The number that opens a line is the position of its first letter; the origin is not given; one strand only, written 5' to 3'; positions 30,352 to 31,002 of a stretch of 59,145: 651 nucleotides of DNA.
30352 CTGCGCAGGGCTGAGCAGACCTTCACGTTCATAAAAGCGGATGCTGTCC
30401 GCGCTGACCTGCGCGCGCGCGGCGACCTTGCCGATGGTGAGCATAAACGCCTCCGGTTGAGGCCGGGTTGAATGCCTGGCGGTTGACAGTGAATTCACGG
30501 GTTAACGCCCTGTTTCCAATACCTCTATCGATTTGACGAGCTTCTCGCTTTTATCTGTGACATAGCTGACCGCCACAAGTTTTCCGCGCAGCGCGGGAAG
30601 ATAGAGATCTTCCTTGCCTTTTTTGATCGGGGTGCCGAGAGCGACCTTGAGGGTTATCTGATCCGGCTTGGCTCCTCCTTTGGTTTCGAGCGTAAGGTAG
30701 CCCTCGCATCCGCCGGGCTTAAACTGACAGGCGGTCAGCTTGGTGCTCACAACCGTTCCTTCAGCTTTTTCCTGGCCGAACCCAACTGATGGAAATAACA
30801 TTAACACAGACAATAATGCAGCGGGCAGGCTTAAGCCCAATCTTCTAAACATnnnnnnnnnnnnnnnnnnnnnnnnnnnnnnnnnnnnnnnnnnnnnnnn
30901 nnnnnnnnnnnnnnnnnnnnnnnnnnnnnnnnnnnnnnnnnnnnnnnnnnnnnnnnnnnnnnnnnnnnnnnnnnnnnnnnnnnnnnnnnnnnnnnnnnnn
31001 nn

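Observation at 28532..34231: Adaptor-less two-permease (LolCDE-like) ABC system coupled to a MerR / thioredoxin / CcdA redox unit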

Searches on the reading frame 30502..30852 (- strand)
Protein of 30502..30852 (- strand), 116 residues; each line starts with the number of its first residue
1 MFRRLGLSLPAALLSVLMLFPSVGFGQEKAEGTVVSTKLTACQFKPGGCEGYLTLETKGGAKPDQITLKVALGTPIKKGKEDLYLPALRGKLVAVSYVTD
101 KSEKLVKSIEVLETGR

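Call 3: search_protein_families(library=pfam, proteins=[window:30502-30852:-], max_evalue=0.01)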
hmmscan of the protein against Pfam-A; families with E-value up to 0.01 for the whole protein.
window:30502-30852:- (116 aa): 0 families

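Call 4: search_protein_families(library=ncbifam, proteins=[window:30502-30852:-], max_evalue=0.01)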
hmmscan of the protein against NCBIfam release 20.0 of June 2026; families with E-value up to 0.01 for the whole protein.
window:30502-30852:- (116 aa): 0 families

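Call 7: find_homologous_proteins(query=window:30502-30852:-, max_evalue=0.001)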
Query window:30502-30852:- (116 aa): 93 proteins with E <= 0.001 among 102 candidates.
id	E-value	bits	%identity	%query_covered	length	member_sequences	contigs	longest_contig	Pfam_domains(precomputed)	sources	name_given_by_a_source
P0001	2.6e-61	222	91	100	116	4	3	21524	-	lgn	-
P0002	1.0e-54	201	83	100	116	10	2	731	-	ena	-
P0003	1.4e-51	191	79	100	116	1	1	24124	-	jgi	-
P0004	2.3e-51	190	78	100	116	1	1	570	-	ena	-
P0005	7.1e-50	185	78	100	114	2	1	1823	-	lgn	-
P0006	1.8e-49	184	78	100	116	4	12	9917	-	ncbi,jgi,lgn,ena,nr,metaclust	ncbi:MAG: hypothetical protein A3G24_11770 [Betaproteobacteria bacterium RIFCSPLOWO2_12_FULL_62_13]|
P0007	5.6e-49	183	78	100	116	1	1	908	-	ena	-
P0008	7.2e-49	182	79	97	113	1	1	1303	-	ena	-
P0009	7.4e-49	182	77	100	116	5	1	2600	-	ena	-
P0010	1.4e-48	181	77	100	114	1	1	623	-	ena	-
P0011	5.4e-48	179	76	100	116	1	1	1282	-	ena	-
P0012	5.5e-48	179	76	100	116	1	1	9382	-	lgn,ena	-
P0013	7.5e-48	179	76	100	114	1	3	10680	-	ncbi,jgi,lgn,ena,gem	-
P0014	1.1e-47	178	74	100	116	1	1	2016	-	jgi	-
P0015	1.2e-47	178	77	97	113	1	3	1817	-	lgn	-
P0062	1.6e-28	117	57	93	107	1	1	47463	-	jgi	jgi:hypothetical protein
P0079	1.6e-25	107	59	73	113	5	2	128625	-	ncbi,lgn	-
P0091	9.0e-23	98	62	66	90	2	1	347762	-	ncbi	ncbi:hypothetical protein [Cupriavidus basilensis]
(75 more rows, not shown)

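Call 9: find_encoding_contigs(protein=P0079, flank=10000, max_places=2)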
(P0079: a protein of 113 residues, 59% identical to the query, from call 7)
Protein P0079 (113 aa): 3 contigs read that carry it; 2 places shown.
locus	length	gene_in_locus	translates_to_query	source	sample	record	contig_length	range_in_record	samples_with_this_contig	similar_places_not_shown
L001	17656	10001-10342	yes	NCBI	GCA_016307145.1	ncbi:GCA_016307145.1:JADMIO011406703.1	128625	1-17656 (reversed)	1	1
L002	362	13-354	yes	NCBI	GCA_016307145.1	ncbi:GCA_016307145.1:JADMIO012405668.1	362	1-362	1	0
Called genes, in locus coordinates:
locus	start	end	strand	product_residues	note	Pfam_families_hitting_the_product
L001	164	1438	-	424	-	PF00872:Transposase_mut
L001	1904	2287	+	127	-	PF00376:MerR, PF13411:MerR_1, PF09278:MerR-DNA-bind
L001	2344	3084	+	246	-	PF00376:MerR, PF13411:MerR_1, PF09278:MerR-DNA-bind, PF00403:HMA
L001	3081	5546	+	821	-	PF00403:HMA, PF00122:E1-E2_ATPase, PF00702:Hydrolase, PF08282:Hydrolase_3 (faint)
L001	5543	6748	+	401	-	PF12704:MacB_PCD, PF02687:FtsX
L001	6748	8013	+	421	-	PF12704:MacB_PCD, PF02687:FtsX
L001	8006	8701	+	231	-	PF13191:AAA_16 (weak), PF00005:ABC_tran, PF13304:AAA_21 (faint), PF02463:SMC_N (weak)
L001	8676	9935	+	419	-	PF00083:Sugar_tr, PF07690:MFS_1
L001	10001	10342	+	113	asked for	-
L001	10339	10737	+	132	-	PF13115:YtkA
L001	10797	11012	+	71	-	-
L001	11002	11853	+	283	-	PF02683:DsbD_TM (weak)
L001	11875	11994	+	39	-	-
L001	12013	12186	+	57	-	PF00403:HMA (weak)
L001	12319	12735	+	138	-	PF07992:Pyr_redox_2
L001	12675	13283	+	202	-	PF07992:Pyr_redox_2, PF00070:Pyr_redox, PF02852:Pyr_redox_dim (faint)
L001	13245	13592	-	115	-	PF02694:UPF0060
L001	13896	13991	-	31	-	-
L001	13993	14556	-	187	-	PF04542:Sigma70_r2, PF08281:Sigma70_r4_2, PF04545:Sigma70_r4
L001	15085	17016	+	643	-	PF19291:TREH_N, PF00723:Glyco_hydro_15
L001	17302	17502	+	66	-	PF00581:Rhodanese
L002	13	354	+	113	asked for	-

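Call 10: find_encoding_contigs(protein=P0091, flank=10000, max_places=2)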
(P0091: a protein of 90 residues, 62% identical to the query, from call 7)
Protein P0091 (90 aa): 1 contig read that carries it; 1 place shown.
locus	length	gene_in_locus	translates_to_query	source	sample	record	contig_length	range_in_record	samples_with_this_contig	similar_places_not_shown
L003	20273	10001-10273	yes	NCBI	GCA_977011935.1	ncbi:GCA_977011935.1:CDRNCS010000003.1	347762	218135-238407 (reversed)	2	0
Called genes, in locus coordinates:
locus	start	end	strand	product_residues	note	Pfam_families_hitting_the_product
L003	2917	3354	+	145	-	PF00376:MerR, PF13411:MerR_1, PF09278:MerR-DNA-bind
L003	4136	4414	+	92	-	PF13192:Thioredoxin_3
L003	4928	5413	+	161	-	PF14690:Zn_ribbon_ISL3, PF13542:HTH_Tnp_ISL3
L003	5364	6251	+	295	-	PF01610:DDE_Tnp_ISL3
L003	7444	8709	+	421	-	PF00083:Sugar_tr, PF07690:MFS_1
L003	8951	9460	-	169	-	PF00403:HMA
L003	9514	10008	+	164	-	PF00005:ABC_tran, PF02463:SMC_N (weak)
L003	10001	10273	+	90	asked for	-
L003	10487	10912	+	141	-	PF00376:MerR, PF13411:MerR_1, PF09278:MerR-DNA-bind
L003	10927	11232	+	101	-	PF13192:Thioredoxin_3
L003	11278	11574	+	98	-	-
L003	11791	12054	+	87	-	-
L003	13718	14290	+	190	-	PF08534:Redoxin, PF00578:AhpC-TSA, PF13905:Thioredoxin_8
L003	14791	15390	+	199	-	PF00578:AhpC-TSA, PF02630:SCO1-SenC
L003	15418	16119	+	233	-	PF01323:DSBA (faint), PF10411:DsbC_N, PF13098:Thioredoxin_2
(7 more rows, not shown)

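Call 11: find_encoding_contigs(protein=P0062, flank=10000, max_places=2)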
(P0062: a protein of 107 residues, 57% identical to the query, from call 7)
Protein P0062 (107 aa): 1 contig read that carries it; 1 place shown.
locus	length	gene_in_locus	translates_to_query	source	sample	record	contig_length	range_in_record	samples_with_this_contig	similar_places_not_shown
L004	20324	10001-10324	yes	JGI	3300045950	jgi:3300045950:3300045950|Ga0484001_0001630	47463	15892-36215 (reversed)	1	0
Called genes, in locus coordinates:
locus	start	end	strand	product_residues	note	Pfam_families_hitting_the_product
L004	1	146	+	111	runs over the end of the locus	PF11604:CusF_Ec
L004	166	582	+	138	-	PF02411:MerT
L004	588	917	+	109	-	PF05052:MerE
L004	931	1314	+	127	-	PF03203:MerC (weak)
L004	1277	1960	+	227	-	PF03243:MerB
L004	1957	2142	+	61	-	PF00301:Rubredoxin, PF21349:RUBY_RBDX (faint)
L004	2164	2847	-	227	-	PF00211:Guanylate_cyc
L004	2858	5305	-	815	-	PF00403:HMA, PF00122:E1-E2_ATPase, PF00702:Hydrolase, PF12710:HAD (weak), PF08282:Hydrolase_3 (weak)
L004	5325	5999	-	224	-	-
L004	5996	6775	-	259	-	PF00376:MerR, PF13411:MerR_1, PF09278:MerR-DNA-bind, PF00403:HMA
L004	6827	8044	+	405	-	PF02687:FtsX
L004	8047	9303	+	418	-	PF12704:MacB_PCD, PF02687:FtsX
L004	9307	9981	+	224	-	PF13191:AAA_16 (faint), PF00005:ABC_tran, PF02463:SMC_N (faint), PF13304:AAA_21 (faint)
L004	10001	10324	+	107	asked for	-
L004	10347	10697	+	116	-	-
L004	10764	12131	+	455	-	-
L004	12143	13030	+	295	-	PF01297:ZnuA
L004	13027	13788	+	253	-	PF00950:ABC-3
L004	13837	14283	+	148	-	PF07452:CHRD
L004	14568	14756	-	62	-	PF13411:MerR_1, PF00376:MerR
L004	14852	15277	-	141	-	-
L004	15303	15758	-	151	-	PF05425:CopD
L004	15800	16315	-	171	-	PF00376:MerR, PF13411:MerR_1, PF09278:MerR-DNA-bind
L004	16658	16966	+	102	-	PF13192:Thioredoxin_3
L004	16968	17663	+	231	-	PF02683:DsbD_TM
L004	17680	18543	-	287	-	PF03781:FGE-sulfatase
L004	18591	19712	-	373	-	PF11376:DUF3179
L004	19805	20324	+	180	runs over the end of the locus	PF02627:CMD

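Call 13: find_related_loci(query=A1, collection=genome_contigs, flank=10000)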
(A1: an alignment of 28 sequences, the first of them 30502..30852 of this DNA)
Query A1 (116 aa) in genome_contigs; peptide patterns used: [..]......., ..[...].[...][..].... (x = any residue, [..] = any of these).
25 stretches matched a pattern; 10 encode a relative of the query (tblastn E <= 1e-3); 10 distinct loci.
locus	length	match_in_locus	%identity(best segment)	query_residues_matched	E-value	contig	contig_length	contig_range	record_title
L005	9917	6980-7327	78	1-116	7e-55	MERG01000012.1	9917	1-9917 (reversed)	MAG: Betaproteobacteria bacterium RIFCSPLOWO2_12_FULL_62_13 rifcsplowo2_12_scaffold_10644, whole genome shotgun sequence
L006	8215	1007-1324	55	1-111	2e-33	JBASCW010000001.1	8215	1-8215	MAG: Burkholderiales bacterium isolate MFD03501_ilm_asm_bin14 k127_47995, whole genome shotgun sequence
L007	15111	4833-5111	57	24-116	8e-32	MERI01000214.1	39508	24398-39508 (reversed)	MAG: Betaproteobacteria bacterium RIFCSPLOWO2_12_FULL_62_58 rifcsplowo2_12_scaffold_5404, whole genome shotgun sequence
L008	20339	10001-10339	45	1-114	2e-31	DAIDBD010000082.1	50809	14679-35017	MAG TPA_asm: Herminiimonas sp. isolate clean1857 k141_82812, whole genome shotgun sequence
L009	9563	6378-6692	56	8-111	1e-30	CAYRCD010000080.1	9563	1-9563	MAG TPA_asm: uncultured Dehalococcoidia bacterium isolate SRP119689_co1_202 genome assembly, contig: NODE_11106_length_9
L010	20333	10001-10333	54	2-113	6e-30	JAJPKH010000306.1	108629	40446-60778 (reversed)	MAG: Acidiferrobacteraceae bacterium isolate Centralia_MAG_68 k107_3892392, whole genome shotgun sequence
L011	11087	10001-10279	54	18-111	8e-30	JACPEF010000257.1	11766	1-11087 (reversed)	MAG: Betaproteobacteria bacterium isolate NC_groundwater_328_Ag_B-0.1um_65_11 GD18-4_B1_scaffold_1776282, whole genome s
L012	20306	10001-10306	49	7-111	3e-28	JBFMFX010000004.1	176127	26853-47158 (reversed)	MAG: Pseudomonadota bacterium isolate MAG282 MAG282_4, whole genome shotgun sequence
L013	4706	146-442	51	12-114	7e-28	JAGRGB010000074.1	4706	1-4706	MAG: Rhodocyclaceae bacterium isolate HKST-UBA165 k127_984956, whole genome shotgun sequence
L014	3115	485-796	47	11-111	8e-27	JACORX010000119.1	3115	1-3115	MAG: Candidatus Rokuibacteriota bacterium isolate NC_groundwater_3_Ag_B-0.1um_69_29 B2_S2_coassemblyk141_793177, whole g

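Call 36: predict_structure(alignment_id=A1)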
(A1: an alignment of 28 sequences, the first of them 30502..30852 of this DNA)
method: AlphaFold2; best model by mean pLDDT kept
length: 116 residues; sequences in the alignment: 28
mean_pLDDT: 78.0   pTM: 0.62
mean pLDDT of the five models: 78.0, 76.2, 73.8, 73.5, 71.2
residues with pLDDT >= 90: 39; 70-90: 45; 50-70: 21; < 50: 11
segments of 3 or more residues with pLDDT < 50: 1-4, 6-8
pLDDT, mean of each block of 10 residues (from residue 1): 48 52 67 91 80 84 84 89 88 91 89 70
secondary structure, 60 per line:
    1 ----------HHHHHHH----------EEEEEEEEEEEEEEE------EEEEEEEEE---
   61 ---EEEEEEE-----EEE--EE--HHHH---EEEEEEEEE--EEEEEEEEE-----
elements in order: H11-17 E28-42 E49-57 E64-70 E76-78 H85-88 E92-100 E103-111

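Call 39: fold_search(model_id=the predicted structure, library=pdb)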
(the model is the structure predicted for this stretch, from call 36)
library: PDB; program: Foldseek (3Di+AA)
matches with E <= 10: 1060; with E <= 0.001: 0
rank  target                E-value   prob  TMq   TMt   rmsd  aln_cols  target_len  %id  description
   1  3e6z                  9.6e-03  1.00  0.42  0.58   5.0        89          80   15  1.0 A Structure of CusF-W44A-Cu(II) residues 10-88 from Escherichia coli (released 2009-07-07)
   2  2qcp                  1.4e-02  1.00  0.42  0.57   5.1        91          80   12  1.0 A Structure of CusF-Ag(I) residues 10-88 from Escherichia coli (released 2007-10-02)
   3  7ypo_A                1.5e-02  1.00  0.42  0.17   6.4        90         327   12  Cryo-EM structure of baculovirus LEF-3 in complex with ssDNA (released 2023-01-25)
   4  1zeq                  1.6e-02  1.00  0.37  0.49   5.8        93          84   12  1.5 A Structure of apo-CusF residues 6-88 from Escherichia coli (released 2005-08-02)
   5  8uzt_A                1.7e-02  1.00  0.47  0.53   6.3       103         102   14  Mitochondrial single-stranded binding protein bound to DNA (released 2024-08-21)
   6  1txy_A                2.0e-02  0.98  0.37  0.46   7.5        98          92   14  E. coli PriB (released 2004-11-16)
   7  2q2h_A                2.2e-02  0.97  0.35  0.35  12.2       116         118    7  Crystal structure of the protein secretion chaperone CsaA from Agrobacterium tumefaciens with a genetically fused phag (released 2008-04-01)
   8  7yny_C                2.3e-02  1.00  0.42  0.17   6.0        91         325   12  Crystal structure of baculovirus LEF-3 from Helicoverpa armigera nucleopolyhedrovirus (released 2023-01-25)
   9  7yny_A                2.5e-02  1.00  0.43  0.16   5.9        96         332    8  Crystal structure of baculovirus LEF-3 from Helicoverpa armigera nucleopolyhedrovirus (released 2023-01-25)
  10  6cqo_H                2.6e-02  1.00  0.47  0.59   5.4       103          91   13  Crystal Structure of mitochondrial single-stranded DNA binding proteins from S. cerevisiae (SeMet Labeled), Rim1 (Form (released 2018-05-30)
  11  2vb2                  2.9e-02  1.00  0.44  0.65   4.7        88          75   15  Crystal structure of Cu(I)CusF (released 2007-12-18)
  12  6cqm_E                2.9e-02  1.00  0.45  0.54   5.3       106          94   11  Crystal Structure of mitochondrial single-stranded DNA binding proteins from S. cerevisiae, Rim1 (Form2) (released 2018-05-30)
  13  7yny_H                3.1e-02  1.00  0.46  0.18   5.6        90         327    9  Crystal structure of baculovirus LEF-3 from Helicoverpa armigera nucleopolyhedrovirus (released 2023-01-25)
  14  6cqk_A                3.4e-02  0.98  0.40  0.48   5.8       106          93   13  Crystal Structure of mitochondrial single-stranded DNA binding proteins from S. cerevisiae, Rim1 (Form1) (released 2018-05-30)
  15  8bbz_AAA              4.1e-02  0.99  0.38  0.53   6.0        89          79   15  Crystal Structure of SilF (apo form) (released 2023-10-25)
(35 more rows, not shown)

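Call 51: search_protein_representatives(alignment_id=A1)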
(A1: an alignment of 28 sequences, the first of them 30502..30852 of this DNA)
Query: 28 sequences, 113 profile positions. Proteins with E-value up to 0.001 (for the whole library): 106; up to 1e-10: 61; up to 1e-30: 7. The best 106 are listed.
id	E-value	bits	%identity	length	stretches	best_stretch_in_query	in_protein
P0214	2.6e-38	146.4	-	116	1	2-111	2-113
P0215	3.5e-37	142.7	-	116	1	1-112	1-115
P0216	1.8e-36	140.4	-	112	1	7-111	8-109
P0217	2.7e-34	133.4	-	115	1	1-112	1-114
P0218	4.5e-34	132.7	-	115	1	1-110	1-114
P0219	1.3e-31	124.8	-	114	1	1-111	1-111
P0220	3.5e-31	123.4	-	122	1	8-110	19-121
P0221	2.0e-30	121.0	-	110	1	9-111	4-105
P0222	1.6e-28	114.8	-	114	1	1-112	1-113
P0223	5.1e-28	113.2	-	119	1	9-107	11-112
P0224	6.4e-28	112.9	-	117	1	8-111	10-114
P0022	2.1e-27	111.3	-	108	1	1-84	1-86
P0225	7.5e-27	109.5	-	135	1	1-111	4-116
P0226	1.7e-25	105.1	-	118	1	3-110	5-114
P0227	2.6e-25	104.5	-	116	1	1-111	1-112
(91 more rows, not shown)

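Call 63: search_dna_similar(query=window:30502-30852:-, collection=plasmids, mode=protein, max_rows=15, max_evalue=0.001)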
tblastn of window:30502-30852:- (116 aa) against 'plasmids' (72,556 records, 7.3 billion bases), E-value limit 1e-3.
No match.

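Call 69: search_solved_structures(query=A1, max_evalue=10)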
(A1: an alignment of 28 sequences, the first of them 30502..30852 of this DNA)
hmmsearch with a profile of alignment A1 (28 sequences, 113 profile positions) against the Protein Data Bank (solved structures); distinct sequences matched with E-value up to 10: 4.
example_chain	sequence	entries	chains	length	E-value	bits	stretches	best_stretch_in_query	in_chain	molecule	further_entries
2yzk_A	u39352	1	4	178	0.32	14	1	87-111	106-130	Orotate phosphoribosyltransferase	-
7xw0_A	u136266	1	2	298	0.93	12.5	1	54-90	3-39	OmpT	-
3ah6_A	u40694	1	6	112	1.4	11.9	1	6-45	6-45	Divalent-cation tolerance protein cutA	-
3aa8_A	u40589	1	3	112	1.6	11.7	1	6-45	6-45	Divalent-cation tolerance protein cutA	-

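Call 79: search_protein_families(library=padloc, proteins=[window:30502-30852:-], max_evalue=0.001)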
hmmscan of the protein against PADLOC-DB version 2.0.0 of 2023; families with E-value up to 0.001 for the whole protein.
window:30502-30852:- (116 aa): 0 families

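Call 85: find_related_loci(query=A1, collection=metagenome_contigs, flank=10000)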
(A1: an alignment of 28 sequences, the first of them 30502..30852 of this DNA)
Query A1 (116 aa) in metagenome_contigs; peptide patterns used: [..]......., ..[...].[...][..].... (x = any residue, [..] = any of these).
93 stretches matched a pattern; 59 encode a relative of the query (tblastn E <= 1e-3); 59 distinct loci.
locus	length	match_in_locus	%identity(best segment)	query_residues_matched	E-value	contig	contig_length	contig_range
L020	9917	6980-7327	78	1-116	3e-54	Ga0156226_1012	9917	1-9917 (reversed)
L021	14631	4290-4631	76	1-116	2e-53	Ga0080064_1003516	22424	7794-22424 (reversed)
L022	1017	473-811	60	1-113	9e-43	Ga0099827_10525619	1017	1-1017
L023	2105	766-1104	58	1-113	9e-39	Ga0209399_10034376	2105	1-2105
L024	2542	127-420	63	16-113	3e-38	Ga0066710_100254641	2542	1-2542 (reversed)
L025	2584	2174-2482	61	9-111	1e-37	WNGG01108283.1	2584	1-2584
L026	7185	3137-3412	67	22-113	9e-38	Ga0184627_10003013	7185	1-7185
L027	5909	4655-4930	67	22-113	9e-38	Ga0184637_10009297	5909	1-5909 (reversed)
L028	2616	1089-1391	60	13-113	6e-38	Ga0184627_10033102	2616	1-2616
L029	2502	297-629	56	1-111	4e-36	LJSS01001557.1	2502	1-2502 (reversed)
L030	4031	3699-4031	57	1-111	3e-36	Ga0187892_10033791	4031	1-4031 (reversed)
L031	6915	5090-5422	58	1-113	4e-35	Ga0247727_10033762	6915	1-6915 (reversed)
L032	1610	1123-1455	57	1-113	3e-35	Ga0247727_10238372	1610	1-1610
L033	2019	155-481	53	4-112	4e-34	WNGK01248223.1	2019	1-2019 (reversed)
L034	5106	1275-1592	56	1-111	4e-34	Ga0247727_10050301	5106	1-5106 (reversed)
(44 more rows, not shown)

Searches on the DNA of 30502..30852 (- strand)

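Call 89: search_rna_families(sources=[L001, L056, L064, L074, L054, L046], threshold=gathering)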
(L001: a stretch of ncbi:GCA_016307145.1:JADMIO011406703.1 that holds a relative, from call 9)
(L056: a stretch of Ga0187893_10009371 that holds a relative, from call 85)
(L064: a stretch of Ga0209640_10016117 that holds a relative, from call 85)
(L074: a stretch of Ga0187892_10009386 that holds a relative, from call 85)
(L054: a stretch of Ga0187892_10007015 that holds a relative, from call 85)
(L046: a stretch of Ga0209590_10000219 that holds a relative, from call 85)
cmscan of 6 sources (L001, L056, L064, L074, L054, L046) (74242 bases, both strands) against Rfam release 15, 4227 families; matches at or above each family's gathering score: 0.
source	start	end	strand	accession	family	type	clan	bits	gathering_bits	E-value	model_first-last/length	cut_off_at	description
